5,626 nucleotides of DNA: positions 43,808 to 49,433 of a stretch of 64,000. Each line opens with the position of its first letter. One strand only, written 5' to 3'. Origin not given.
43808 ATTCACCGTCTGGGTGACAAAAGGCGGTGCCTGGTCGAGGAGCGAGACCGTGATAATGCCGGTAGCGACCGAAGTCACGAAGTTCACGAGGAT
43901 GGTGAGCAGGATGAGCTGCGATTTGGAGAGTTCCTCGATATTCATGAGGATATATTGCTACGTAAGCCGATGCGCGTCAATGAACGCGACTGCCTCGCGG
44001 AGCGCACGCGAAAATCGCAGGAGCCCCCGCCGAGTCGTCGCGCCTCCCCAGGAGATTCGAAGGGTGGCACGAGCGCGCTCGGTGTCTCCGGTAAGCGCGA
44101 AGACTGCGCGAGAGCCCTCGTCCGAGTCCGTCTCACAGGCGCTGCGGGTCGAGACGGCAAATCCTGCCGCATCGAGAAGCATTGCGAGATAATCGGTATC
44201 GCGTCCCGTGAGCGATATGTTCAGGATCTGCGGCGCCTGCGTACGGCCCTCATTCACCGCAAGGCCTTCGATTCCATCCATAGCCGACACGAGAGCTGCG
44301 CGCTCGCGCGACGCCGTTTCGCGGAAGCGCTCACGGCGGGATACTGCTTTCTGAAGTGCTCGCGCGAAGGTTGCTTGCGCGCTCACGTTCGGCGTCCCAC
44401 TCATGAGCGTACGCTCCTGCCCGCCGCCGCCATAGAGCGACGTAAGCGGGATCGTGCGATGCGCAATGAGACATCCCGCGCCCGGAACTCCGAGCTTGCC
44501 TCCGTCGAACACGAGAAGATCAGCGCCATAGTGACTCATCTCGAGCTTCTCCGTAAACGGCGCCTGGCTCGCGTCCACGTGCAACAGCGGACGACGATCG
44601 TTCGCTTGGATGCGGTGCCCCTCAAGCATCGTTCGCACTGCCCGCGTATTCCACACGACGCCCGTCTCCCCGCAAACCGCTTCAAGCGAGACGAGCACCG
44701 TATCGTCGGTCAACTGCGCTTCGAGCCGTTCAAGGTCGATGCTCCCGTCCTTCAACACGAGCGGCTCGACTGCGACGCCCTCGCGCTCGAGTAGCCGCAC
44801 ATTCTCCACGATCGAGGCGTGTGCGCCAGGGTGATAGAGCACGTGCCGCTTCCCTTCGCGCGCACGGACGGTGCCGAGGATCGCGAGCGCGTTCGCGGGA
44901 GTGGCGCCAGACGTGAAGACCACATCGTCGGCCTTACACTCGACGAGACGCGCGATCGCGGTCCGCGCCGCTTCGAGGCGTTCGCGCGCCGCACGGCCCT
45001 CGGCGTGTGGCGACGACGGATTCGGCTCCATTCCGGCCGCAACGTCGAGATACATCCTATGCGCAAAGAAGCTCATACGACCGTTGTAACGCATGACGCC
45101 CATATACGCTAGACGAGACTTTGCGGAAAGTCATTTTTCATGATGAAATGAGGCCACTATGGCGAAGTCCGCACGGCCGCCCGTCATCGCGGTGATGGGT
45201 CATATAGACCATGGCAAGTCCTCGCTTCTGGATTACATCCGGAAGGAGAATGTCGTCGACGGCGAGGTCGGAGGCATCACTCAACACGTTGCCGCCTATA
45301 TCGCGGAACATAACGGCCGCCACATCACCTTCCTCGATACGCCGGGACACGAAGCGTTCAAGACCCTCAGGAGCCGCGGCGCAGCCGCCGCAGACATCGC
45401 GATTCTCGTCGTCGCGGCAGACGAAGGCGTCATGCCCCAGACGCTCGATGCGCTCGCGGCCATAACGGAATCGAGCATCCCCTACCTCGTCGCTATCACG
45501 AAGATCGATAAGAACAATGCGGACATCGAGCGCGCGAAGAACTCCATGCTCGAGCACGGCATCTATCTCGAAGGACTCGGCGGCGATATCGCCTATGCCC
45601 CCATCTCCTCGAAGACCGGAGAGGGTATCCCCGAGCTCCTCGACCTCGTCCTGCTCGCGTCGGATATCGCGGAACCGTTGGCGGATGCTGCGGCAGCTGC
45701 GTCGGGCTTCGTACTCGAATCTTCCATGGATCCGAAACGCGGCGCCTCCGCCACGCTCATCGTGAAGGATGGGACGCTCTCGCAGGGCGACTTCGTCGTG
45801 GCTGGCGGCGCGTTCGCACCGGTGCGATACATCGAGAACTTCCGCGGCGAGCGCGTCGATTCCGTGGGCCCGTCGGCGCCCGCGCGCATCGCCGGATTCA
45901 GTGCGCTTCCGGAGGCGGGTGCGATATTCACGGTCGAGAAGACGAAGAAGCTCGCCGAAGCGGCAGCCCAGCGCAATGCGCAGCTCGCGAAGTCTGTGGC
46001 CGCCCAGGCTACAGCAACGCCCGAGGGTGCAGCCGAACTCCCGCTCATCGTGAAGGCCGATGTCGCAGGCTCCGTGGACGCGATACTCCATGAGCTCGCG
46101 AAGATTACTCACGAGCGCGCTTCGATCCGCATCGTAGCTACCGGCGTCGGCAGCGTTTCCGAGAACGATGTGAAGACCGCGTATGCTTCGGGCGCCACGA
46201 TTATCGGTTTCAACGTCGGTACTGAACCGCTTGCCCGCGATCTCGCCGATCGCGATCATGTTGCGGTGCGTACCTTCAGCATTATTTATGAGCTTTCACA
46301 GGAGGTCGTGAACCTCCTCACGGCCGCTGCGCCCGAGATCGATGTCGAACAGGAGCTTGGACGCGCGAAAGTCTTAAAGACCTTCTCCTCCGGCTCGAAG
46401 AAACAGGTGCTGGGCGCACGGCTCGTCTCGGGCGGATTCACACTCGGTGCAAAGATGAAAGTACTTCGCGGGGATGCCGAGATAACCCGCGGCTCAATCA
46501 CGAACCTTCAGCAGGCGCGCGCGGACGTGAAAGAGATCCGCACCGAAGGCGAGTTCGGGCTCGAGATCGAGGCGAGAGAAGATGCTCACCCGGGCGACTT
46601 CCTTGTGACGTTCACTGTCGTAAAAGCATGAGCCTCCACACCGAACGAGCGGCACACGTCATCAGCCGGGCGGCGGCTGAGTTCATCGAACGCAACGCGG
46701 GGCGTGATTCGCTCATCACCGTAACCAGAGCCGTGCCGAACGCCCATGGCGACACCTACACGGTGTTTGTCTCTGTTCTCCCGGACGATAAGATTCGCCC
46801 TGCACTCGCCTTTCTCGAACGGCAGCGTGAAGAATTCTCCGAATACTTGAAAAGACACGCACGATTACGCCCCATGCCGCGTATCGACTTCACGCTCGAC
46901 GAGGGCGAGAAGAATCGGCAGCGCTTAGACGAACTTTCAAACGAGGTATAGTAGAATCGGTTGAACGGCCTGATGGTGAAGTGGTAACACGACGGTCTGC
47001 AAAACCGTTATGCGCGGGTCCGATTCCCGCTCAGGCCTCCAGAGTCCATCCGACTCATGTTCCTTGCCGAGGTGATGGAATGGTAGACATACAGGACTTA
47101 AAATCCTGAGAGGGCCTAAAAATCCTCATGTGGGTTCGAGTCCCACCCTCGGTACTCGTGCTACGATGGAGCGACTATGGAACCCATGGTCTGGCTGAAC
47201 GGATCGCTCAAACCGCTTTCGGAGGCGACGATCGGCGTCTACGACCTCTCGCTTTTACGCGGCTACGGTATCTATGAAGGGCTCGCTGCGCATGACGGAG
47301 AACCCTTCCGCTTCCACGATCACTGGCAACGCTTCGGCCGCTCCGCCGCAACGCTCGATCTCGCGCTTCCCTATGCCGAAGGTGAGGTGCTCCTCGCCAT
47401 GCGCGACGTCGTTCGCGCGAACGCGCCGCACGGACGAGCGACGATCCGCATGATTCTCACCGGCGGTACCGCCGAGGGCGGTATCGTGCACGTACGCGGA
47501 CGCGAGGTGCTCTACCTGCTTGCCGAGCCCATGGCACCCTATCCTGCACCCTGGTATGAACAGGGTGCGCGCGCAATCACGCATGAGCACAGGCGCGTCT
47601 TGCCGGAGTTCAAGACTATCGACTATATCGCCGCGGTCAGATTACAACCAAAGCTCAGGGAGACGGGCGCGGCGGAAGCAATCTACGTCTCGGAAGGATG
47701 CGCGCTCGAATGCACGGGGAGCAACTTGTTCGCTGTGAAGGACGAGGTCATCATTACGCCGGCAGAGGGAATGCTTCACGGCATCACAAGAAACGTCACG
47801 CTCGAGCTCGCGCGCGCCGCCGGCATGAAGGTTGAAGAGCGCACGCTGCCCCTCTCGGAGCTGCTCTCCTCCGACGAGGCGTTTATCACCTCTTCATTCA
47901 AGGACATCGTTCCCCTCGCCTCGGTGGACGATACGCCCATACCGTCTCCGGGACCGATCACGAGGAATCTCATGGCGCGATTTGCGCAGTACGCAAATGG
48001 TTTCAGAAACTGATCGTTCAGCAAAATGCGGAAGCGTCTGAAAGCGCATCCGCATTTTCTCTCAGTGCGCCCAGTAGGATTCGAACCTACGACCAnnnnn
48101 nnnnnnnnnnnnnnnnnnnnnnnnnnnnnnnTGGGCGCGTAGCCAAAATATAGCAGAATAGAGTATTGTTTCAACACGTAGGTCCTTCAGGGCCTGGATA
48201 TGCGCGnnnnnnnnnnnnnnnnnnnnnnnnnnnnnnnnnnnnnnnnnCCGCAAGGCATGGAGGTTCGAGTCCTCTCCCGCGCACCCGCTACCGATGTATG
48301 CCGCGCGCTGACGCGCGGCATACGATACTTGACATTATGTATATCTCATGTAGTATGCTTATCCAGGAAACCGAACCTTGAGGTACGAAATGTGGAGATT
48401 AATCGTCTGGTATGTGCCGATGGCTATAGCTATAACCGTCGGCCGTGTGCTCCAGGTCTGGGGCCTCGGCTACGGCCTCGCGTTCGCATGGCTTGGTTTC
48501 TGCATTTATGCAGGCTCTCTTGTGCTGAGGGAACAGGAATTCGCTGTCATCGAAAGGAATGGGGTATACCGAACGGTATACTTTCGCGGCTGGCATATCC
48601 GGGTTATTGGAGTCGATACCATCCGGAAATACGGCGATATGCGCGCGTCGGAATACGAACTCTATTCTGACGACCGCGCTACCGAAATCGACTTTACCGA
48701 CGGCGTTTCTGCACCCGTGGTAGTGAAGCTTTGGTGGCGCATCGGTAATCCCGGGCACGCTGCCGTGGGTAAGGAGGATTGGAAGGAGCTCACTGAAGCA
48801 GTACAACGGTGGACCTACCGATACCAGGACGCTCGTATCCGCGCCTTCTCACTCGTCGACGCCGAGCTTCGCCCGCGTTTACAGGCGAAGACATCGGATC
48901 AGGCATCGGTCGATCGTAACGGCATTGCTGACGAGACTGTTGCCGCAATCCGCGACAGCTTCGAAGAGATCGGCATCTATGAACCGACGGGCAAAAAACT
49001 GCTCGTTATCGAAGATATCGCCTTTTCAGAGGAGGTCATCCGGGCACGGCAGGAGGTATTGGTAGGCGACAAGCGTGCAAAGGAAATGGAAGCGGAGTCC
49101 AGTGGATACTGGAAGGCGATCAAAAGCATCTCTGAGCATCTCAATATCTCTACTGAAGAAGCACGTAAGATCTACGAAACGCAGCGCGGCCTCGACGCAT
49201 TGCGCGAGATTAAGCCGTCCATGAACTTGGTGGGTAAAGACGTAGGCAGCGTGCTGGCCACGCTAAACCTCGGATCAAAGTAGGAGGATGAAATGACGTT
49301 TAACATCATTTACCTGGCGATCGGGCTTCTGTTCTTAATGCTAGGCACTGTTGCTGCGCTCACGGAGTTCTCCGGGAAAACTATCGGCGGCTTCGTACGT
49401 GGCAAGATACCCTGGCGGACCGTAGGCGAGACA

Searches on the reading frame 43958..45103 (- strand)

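Call 8: search_protein_families(library=pfam, max_evalue=0.001, proteins=[window:43958-45103:-])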
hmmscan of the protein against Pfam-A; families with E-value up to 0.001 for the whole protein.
window:43958-45103:- (381 aa): 2 families
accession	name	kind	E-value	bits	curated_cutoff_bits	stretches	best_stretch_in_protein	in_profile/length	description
PF00266.25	Aminotran_5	-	7.7e-34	117.7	21.5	1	30-360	32-367/371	Aminotransferase class-V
PF00155.27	Aminotran_1_2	-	1e-06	28.6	19.7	1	43-161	44-173/361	Aminotransferase class I and II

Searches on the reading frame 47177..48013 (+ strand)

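Call 8: search_protein_families(library=pfam, max_evalue=0.001, proteins=[window:47177-48013:+])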
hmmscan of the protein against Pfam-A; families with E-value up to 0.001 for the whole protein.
window:47177-48013:+ (278 aa): 1 family
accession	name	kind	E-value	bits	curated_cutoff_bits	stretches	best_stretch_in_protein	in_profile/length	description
PF01063.24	Aminotran_4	-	7.3e-44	150.7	28.5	1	31-250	1-223/223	Amino-transferase class IV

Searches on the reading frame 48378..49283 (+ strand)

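Call 8: search_protein_families(library=pfam, max_evalue=0.001, proteins=[window:48378-49283:+])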
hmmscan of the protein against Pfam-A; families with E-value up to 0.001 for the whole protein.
window:48378-49283:+ (301 aa): 1 family
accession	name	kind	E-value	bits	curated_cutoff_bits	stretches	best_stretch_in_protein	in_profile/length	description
PF01145.31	Band_7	-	2.2e-07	31.5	23.6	1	49-240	2-171/176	SPFH domain / Band 7 family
